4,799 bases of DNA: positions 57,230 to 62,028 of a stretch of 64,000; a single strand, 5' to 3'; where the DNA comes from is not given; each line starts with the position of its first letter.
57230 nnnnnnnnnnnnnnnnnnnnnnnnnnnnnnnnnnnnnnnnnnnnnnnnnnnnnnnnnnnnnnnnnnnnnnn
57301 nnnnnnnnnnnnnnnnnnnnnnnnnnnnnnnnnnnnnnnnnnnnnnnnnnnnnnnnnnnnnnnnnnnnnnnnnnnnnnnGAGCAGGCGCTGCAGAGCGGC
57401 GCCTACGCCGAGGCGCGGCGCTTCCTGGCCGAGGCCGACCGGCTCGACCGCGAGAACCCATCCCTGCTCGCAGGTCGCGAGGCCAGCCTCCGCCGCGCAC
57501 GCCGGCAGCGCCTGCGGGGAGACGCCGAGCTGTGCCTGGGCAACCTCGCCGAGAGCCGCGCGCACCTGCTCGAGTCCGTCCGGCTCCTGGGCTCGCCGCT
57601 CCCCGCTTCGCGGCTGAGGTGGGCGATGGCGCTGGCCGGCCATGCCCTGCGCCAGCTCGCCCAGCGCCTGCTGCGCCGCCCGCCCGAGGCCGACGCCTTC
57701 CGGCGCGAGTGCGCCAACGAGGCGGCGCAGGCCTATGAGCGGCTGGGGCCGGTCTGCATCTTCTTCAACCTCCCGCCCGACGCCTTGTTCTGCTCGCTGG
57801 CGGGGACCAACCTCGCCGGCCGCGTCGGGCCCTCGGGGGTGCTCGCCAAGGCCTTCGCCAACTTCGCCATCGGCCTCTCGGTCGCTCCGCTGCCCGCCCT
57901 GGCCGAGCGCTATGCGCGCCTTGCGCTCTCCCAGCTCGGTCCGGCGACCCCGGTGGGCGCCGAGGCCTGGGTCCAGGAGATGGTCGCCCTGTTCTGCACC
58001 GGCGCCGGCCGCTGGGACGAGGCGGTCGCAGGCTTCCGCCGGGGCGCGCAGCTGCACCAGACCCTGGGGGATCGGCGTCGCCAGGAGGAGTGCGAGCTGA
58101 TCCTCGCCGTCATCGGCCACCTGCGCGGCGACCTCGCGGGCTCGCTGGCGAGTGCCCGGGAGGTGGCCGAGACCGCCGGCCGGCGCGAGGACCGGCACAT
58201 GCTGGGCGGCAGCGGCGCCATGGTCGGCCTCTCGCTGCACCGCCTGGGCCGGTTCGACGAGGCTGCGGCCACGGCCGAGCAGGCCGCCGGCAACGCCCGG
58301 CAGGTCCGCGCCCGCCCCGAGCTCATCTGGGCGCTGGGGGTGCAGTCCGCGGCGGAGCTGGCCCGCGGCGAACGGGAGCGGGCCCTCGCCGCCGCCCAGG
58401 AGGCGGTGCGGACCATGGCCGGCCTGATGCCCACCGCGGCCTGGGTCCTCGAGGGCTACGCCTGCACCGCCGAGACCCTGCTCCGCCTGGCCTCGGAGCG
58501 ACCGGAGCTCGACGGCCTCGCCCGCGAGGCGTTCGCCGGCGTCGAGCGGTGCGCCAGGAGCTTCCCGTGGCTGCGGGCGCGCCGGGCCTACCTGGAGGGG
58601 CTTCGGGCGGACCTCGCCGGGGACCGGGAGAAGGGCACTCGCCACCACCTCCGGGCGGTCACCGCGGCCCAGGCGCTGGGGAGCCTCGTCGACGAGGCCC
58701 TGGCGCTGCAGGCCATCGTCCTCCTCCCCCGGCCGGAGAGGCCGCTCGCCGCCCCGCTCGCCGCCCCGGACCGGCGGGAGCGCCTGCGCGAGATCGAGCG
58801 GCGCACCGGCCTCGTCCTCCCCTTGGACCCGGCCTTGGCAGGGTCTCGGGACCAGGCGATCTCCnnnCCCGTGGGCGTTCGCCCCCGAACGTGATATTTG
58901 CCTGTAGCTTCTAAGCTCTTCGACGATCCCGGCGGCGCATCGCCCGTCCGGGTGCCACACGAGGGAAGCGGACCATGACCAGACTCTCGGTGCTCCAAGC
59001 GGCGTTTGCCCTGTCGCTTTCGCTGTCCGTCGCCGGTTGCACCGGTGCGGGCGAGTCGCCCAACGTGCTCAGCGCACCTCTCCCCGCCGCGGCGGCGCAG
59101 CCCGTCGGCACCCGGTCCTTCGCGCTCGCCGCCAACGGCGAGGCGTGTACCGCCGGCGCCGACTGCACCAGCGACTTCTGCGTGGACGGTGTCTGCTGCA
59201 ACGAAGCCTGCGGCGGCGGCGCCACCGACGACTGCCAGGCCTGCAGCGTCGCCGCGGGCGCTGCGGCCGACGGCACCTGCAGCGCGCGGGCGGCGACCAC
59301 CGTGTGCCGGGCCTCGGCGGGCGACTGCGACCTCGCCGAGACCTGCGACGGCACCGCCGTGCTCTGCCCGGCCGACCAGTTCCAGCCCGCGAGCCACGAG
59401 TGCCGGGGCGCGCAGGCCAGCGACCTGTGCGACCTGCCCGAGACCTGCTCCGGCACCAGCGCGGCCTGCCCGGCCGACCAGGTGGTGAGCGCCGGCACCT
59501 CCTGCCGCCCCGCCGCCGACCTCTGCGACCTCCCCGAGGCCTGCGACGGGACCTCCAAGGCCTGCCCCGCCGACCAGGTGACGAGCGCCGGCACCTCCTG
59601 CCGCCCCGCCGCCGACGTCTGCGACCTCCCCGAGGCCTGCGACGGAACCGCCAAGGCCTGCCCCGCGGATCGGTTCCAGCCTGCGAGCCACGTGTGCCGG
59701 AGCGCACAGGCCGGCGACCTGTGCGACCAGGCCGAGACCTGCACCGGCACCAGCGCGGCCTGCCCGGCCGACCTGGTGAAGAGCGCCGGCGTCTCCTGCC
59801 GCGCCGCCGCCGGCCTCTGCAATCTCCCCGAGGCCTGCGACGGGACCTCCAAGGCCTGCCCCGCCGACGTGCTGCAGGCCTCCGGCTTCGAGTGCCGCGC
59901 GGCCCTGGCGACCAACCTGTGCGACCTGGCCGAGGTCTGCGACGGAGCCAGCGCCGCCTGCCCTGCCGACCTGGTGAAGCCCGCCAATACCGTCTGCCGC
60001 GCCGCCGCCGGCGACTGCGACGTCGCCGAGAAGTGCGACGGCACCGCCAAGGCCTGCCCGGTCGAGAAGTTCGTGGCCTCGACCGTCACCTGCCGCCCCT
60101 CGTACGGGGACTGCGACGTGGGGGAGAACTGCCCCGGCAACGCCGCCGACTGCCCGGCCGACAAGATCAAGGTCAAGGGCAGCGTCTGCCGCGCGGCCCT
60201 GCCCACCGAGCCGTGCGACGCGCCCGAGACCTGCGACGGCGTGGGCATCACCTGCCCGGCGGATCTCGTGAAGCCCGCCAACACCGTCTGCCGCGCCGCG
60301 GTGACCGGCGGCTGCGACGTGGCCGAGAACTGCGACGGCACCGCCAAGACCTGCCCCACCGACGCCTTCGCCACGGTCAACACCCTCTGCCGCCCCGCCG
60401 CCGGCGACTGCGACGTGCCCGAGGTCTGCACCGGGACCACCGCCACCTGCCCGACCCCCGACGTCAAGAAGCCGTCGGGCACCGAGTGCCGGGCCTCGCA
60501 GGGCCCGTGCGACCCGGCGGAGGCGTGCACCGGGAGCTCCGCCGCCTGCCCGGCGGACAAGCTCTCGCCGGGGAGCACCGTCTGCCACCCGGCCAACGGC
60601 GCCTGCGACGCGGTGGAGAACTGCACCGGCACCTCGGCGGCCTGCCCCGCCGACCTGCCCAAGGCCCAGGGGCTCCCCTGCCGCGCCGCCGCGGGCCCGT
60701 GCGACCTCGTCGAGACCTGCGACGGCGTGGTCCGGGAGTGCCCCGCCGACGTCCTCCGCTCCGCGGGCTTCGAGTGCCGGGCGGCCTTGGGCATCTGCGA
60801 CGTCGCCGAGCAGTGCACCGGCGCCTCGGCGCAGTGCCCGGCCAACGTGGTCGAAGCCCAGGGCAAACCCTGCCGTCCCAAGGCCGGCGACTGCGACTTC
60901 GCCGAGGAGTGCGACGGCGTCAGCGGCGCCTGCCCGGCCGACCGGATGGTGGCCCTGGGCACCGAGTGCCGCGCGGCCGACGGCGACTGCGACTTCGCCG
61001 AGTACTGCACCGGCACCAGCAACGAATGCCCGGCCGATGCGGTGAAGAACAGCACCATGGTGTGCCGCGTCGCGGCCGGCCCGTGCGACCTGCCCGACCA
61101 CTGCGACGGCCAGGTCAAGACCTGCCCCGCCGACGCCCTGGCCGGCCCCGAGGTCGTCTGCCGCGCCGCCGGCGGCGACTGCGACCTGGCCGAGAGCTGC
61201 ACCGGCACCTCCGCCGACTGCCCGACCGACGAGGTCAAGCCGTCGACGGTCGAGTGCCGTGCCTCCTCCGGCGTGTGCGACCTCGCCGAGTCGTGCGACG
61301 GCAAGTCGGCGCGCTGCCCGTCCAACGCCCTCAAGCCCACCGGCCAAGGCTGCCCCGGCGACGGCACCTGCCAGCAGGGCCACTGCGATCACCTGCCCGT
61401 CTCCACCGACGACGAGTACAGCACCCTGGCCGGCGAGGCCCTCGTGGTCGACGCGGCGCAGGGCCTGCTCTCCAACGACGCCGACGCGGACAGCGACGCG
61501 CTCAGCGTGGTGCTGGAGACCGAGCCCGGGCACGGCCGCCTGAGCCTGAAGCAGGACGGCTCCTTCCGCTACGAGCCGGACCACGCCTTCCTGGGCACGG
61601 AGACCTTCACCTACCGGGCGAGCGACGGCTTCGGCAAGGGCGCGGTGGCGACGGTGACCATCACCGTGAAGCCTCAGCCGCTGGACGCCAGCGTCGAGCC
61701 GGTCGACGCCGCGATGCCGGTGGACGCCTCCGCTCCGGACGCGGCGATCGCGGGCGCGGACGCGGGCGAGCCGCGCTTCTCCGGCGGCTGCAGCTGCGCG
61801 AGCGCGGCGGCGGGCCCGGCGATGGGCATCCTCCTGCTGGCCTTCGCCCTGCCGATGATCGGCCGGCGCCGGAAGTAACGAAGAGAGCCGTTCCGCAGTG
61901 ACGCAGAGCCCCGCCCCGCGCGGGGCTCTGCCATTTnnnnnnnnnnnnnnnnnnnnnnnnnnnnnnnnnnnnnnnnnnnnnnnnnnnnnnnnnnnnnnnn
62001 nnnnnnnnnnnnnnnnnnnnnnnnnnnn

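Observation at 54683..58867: Tandem cyclase homology domains in one polypeptide, fused to a STAND ATPase and a TPR-like array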

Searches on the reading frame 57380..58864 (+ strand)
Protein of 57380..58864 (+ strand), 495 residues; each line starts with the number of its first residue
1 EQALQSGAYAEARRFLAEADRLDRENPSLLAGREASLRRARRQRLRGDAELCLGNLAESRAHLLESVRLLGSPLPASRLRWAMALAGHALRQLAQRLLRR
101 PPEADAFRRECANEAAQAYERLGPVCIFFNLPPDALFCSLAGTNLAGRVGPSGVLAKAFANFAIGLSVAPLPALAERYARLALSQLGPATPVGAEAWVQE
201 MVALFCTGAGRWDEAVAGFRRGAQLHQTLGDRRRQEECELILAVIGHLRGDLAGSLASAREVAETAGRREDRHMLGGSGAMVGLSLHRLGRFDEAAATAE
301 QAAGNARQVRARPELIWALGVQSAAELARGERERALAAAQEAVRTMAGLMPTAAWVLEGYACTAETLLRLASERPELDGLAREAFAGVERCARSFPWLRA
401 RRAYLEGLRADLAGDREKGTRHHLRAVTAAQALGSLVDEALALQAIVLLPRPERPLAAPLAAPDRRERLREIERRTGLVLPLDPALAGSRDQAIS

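Call 30: search_protein_families(library=pfam, proteins=[window:57380-58864:+], max_evalue=0.01)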
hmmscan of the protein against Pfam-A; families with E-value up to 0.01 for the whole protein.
window:57380-58864:+ (495 aa): 1 family
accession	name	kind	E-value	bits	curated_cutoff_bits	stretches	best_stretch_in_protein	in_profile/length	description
PF13424.12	TPR_12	-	0.00036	21.1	30.1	1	282-344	9-73/77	Tetratricopeptide repeat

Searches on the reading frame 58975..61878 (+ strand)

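Call 30: search_protein_families(library=pfam, proteins=[window:58975-61878:+], max_evalue=0.01)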
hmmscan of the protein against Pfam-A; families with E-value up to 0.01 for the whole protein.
window:58975-61878:+ (967 aa): 4 families
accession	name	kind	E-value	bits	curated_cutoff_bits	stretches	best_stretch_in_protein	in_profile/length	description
PF00200.28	Disintegrin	-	3.4e-112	367.8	35.1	20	170-200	45-75/75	Disintegrin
PF17963.7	Big_9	-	4.1e-18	66.5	23.6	1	807-897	3-89/89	Bacterial Ig domain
PF17892.7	Cadherin_5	-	2.9e-16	59.5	26.5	1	808-899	5-98/98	Cadherin-like domain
PF17803.7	Cadherin_4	-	6.6e-12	46.2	25.1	1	807-866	13-71/71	Bacterial cadherin-like domain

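Call 66: search_protein_families(library=padloc, proteins=[window:58975-61878:+], max_evalue=0.01)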
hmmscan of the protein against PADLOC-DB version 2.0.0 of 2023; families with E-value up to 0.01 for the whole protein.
window:58975-61878:+ (967 aa): 0 families

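Call 71: search_protein_families(library=ncbifam, proteins=[window:58975-61878:+], max_evalue=0.01)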
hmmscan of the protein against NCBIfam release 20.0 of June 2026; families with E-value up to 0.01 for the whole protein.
window:58975-61878:+ (967 aa): 4 families
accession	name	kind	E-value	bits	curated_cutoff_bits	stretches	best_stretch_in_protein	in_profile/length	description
NF012211.1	tand_rpt_95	domain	3.4e-14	52.6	90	1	828-900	12-86/98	tandem-95 repeat protein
NF045619.1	adhes_GNV_Cterm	subfamily_domain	2e-05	24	180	1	852-898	408-457/458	BapA/Bap/LapF family large adhesin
TIGR03901.2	MYXO-CTERM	domain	0.00054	20.3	20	1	936-966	1-32/34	MYXO-CTERM sorting domain-containing protein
TIGR01965.1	VCBS_repeat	domain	0.0019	18.3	15.5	1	832-899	5-78/99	VCBS domain-containing protein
